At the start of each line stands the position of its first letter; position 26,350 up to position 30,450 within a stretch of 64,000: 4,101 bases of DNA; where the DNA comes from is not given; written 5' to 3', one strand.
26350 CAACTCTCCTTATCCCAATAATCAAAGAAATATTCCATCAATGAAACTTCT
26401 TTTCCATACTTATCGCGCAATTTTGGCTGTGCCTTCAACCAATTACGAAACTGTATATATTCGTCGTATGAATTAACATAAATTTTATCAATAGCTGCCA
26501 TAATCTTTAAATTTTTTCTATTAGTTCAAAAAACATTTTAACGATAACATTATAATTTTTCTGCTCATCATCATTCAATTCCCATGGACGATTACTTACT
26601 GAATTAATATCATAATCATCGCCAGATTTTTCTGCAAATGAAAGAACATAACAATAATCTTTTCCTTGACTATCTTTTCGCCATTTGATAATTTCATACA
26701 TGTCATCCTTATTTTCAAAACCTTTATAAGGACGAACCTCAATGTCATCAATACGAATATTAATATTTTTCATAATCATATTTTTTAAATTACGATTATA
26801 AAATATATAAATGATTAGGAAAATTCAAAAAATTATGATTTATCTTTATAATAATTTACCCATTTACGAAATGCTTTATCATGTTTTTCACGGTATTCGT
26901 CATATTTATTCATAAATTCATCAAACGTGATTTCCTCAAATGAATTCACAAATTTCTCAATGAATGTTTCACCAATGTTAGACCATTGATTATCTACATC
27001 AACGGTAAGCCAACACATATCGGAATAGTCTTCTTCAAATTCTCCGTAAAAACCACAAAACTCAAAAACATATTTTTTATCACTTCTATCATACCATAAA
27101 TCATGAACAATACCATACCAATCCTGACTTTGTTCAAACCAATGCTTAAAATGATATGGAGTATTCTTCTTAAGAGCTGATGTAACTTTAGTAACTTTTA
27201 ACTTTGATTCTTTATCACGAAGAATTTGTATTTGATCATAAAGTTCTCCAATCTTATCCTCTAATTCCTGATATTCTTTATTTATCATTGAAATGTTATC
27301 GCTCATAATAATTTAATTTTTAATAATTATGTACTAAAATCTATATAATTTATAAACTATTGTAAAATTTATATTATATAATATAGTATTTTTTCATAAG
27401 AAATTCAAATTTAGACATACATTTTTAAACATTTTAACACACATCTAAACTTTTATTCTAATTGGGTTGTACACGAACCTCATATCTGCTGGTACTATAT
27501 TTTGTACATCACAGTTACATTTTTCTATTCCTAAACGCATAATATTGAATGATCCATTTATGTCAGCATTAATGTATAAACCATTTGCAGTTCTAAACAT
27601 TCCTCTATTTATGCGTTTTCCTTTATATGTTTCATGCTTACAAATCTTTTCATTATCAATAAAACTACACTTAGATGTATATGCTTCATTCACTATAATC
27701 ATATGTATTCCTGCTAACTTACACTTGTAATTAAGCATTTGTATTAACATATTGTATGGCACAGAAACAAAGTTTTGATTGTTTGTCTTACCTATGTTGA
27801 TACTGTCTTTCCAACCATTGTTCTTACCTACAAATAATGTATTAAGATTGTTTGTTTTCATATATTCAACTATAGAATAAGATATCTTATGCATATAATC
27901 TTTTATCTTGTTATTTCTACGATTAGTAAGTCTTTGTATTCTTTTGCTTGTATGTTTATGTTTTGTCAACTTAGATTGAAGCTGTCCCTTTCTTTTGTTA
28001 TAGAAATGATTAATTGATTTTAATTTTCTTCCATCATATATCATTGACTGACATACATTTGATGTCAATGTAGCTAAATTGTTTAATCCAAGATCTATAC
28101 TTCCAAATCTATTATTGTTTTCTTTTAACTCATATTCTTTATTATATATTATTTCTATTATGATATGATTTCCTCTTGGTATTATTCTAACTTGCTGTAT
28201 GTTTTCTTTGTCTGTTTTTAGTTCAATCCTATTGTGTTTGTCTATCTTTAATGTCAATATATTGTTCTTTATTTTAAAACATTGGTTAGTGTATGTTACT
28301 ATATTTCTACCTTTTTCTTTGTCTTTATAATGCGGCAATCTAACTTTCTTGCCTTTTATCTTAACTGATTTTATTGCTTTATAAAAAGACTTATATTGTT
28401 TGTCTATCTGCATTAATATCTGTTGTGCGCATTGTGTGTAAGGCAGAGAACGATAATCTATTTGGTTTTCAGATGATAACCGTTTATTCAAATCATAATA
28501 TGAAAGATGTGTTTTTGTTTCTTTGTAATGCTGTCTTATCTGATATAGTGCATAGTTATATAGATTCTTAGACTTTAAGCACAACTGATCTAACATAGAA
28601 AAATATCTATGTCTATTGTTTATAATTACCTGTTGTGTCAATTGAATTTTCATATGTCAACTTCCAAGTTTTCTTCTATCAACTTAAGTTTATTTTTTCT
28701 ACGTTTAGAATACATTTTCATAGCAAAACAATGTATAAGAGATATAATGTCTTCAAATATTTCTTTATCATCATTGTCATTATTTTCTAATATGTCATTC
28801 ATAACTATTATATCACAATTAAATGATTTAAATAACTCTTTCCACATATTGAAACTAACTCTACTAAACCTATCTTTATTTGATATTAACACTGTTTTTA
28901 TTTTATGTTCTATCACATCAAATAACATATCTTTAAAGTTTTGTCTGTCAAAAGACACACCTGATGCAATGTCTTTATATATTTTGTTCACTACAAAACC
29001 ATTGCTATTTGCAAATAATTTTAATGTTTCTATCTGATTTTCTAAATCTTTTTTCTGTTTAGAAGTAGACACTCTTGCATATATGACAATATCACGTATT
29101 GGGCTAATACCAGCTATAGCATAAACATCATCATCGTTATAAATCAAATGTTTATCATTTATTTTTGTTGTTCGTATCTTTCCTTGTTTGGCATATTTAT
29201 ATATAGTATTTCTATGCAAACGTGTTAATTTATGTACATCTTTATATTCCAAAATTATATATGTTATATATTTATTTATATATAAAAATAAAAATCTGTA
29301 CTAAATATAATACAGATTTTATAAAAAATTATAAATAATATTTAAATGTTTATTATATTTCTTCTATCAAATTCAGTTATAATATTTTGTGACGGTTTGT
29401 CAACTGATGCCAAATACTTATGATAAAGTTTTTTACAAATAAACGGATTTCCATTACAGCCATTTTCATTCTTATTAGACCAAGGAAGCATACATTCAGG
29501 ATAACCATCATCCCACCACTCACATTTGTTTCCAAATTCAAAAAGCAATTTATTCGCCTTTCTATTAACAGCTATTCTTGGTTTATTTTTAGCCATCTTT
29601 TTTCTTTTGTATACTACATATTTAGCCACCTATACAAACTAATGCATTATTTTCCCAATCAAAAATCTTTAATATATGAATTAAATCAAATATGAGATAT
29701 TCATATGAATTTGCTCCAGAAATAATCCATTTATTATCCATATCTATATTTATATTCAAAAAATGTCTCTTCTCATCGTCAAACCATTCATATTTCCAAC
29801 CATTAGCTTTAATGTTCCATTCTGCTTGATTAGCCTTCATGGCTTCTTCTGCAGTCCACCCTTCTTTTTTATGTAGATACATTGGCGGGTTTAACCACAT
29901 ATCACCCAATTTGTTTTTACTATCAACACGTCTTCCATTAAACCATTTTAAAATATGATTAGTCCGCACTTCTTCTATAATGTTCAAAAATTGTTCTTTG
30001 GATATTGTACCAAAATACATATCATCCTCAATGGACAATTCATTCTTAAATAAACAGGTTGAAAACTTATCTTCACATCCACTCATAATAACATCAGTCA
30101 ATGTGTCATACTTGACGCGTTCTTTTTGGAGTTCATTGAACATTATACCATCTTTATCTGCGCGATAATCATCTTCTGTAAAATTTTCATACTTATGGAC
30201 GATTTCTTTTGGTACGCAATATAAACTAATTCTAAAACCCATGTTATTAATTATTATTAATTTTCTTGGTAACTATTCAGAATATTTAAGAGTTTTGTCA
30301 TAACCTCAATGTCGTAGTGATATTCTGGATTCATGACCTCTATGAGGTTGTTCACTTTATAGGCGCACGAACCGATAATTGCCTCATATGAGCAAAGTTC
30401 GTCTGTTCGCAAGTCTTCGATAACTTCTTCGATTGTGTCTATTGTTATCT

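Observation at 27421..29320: Intact IS607-type element (tnpA plus catalytically complete tnpB) inserted between a phage terminator and a phage promoter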

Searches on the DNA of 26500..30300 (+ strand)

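Call 6: search_dna_similar(query=window:26500-30300:+, collection=phages, mode=near, max_rows=30)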
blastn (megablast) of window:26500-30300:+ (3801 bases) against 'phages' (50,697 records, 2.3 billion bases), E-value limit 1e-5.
No match.

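Call 61: search_rna_families(source=window, start=27200, end=27750, threshold=evalue, max_evalue=10, show_alignments=2)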
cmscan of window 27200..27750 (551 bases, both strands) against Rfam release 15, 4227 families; matches with E-value up to 10: 0.
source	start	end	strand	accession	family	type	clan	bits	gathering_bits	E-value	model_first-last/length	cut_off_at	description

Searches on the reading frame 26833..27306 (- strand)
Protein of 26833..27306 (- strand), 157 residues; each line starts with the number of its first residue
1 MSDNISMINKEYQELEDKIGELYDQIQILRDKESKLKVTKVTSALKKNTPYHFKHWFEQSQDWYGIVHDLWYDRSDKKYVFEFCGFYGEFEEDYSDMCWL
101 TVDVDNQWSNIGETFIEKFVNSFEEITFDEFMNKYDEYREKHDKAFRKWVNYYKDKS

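Call 3: search_protein_families(library=pfam, proteins=[window:26833-27306:-], max_evalue=0.01)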
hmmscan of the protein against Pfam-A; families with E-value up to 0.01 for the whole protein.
window:26833-27306:- (157 aa): 0 families

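Call 17: find_related_loci(query=window:26833-27306:-, collection=viral_contigs, flank=6000)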
Query window:26833-27306:- (157 aa) in viral_contigs; peptide patterns used: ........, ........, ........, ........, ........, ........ (x = any residue, [..] = any of these).
9 stretches matched a pattern, but none encodes a relative of the query by tblastn (E <= 1e-3).

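Call 36: find_encoding_contigs(protein=window:26833-27306:-, flank=3500, max_places=10)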
Protein window:26833-27306:- (157 aa): 12 contigs read that carry it; 4 places shown.
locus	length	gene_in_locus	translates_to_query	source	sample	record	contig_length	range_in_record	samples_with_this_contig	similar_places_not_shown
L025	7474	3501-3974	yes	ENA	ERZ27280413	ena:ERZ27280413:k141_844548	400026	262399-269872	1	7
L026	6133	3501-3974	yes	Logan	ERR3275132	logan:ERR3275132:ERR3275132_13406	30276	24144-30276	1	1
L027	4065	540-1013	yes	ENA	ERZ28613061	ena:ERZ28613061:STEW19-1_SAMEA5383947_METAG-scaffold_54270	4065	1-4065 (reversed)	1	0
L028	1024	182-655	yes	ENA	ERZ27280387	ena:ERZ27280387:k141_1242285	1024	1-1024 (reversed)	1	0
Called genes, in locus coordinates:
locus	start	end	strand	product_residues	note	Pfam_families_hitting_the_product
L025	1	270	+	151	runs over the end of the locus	-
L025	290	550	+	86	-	-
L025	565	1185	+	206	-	-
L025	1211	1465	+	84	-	-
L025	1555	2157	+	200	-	PF00239:Resolvase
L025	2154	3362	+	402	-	PF01385:OrfB_IS605, PF07282:Cas12f1-like_TNB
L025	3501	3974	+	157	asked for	-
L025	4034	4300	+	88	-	-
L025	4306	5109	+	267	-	-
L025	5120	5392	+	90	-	-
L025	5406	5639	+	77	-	-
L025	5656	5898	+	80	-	-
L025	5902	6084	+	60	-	-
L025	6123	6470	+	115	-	-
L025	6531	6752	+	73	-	-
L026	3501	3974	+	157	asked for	-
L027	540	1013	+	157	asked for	-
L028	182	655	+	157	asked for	-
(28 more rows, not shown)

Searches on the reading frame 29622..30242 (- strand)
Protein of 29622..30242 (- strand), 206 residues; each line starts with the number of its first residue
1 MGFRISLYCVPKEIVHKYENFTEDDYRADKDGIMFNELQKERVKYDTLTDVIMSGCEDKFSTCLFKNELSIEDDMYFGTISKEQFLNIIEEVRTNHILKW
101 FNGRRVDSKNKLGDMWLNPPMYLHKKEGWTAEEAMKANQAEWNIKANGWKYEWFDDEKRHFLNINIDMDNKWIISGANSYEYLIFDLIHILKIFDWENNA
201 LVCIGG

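Call 3: search_protein_families(library=pfam, proteins=[window:29622-30242:-], max_evalue=0.01)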
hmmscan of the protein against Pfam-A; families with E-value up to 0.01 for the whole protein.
window:29622-30242:- (206 aa): 1 family
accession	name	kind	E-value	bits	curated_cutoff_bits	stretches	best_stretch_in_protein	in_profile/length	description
PF23362.1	DHX37_C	-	0.0016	18.6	27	1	93-142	26-76/80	DEAH helicase DHX37 C-terminal domain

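Call 12: find_related_loci(query=window:29622-30242:-, collection=viral_contigs, flank=6000)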
Query window:29622-30242:- (206 aa) in viral_contigs; peptide patterns used: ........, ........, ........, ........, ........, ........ (x = any residue, [..] = any of these).
16 stretches matched a pattern; 4 encode a relative of the query (tblastn E <= 1e-3); 4 distinct loci.
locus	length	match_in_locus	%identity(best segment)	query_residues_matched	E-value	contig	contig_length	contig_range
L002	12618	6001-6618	83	1-206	2e-115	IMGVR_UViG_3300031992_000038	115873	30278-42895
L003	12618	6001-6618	83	1-206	2e-115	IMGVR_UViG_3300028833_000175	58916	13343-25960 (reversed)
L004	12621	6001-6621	68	1-206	3e-93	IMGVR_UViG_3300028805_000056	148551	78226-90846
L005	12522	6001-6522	29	1-206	1e-16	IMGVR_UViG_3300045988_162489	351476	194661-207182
